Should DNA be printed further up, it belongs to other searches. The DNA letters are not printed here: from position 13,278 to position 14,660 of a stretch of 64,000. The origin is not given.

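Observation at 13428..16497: THUMP methylase with an atypical catalytic motif, translationally coupled to a 664-aa unknown membrane protein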

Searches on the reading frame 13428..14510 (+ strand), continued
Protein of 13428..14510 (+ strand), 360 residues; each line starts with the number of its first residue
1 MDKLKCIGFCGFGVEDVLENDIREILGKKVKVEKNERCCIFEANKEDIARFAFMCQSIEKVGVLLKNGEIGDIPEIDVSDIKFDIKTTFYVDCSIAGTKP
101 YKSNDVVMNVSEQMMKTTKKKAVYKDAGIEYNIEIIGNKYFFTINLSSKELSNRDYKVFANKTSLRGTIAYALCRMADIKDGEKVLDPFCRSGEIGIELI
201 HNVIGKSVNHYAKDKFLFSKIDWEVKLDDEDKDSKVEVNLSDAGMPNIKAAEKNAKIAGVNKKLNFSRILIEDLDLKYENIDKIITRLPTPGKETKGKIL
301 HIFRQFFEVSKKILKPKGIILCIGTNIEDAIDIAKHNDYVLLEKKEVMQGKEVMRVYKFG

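Call 66: fold_search(model_id=the predicted structure, library=pdb)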
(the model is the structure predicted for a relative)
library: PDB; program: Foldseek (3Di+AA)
matches with E <= 10: 1734; with E <= 0.001: 1041
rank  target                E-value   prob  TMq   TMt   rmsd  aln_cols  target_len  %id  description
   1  3tm5_B                6.5e-28  1.00  0.80  0.78   4.0       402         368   19  Crystal structure of Trm14 from Pyrococcus furiosus in complex with sinefungin (released 2012-03-14)
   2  3tm5_A                9.9e-28  1.00  0.80  0.78   4.2       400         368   18  Crystal structure of Trm14 from Pyrococcus furiosus in complex with sinefungin (released 2012-03-14)
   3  3tlj_A                1.4e-27  1.00  0.78  0.78   3.9       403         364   18  Crystal structure of Trm14 from Pyrococcus furiosus in complex with S-adenosyl-L-homocysteine (released 2012-03-14)
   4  3tma                  4.0e-25  1.00  0.73  0.79   5.4       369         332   18  Crystal structure of TrmN from Thermus thermophilus (released 2012-03-14)
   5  3v8v_A                5.0e-24  1.00  0.75  0.43   5.9       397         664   14  Crystal structure of bifunctional methyltransferase YcbY (RlmLK) from Escherichia coli, SAM binding (released 2012-02-29)
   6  3ldg                  2.8e-23  1.00  0.78  0.75   4.1       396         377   13  Crystal structure of SMU.472, a putative methyltransferase complexed with SAH (released 2011-01-19)
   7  3k0b                  5.4e-23  1.00  0.72  0.68   6.5       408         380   14  Crystal structure of a predicted N6-adenine-specific DNA methylase from Listeria monocytogenes str. 4b F2365 (released 2009-10-13)
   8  3v97_A                8.2e-23  1.00  0.74  0.42   5.8       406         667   14  Crystal structure of bifunctional methyltransferase YcbY (RlmLK) from Escherichia coli, SAH binding (released 2012-02-29)
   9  3ldu                  1.9e-22  1.00  0.77  0.74   5.0       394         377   18  The crystal structure of a possible methylase from Clostridium difficile 630. (released 2010-01-26)
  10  6zxv_A                1.7e-20  1.00  0.46  0.50   8.0       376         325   14  Structure of Archaeoglobus fulgidus Trm11 m2G10 tRNA methyltransferase enzyme bound to sinefungin (released 2020-09-23)
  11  6zxv_B                3.1e-20  1.00  0.46  0.51   8.1       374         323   15  Structure of Archaeoglobus fulgidus Trm11 m2G10 tRNA methyltransferase enzyme bound to sinefungin (released 2020-09-23)
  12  6zxw_G                5.3e-20  1.00  0.46  0.51   8.0       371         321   15  Structure of Archaeoglobus fulgidus Trm11-Trm112 m2G10 tRNA methyltransferase complex bound to sinefungin (released 2020-09-23)
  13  6zxy                  2.9e-19  1.00  0.46  0.50   7.8       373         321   15  Structure of Archaeoglobus fulgidus Trm11 m2G10 tRNA methyltransferase enzyme (released 2020-09-23)
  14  5e71                  1.6e-18  1.00  0.52  0.56   7.2       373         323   13  Crystal structure of the archaeal tRNA m2G/m22G10 methyltransferase (aTrm11) from Thermococcus kodakarensis (released 2016-07-06)
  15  3v97_B                5.6e-18  1.00  0.68  0.40   6.6       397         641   12  Crystal structure of bifunctional methyltransferase YcbY (RlmLK) from Escherichia coli, SAH binding (released 2012-02-29)
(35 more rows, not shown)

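Call 73: search_protein_families(library=padloc, proteins=[window:13428-14510:+], max_evalue=0.1)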
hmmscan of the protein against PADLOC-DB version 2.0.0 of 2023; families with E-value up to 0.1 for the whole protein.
window:13428-14510:+ (360 aa): 1 family
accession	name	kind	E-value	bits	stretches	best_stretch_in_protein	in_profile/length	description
PDLC04134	mad2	-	5.8e-10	36.6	1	111-326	225-398/492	mads_2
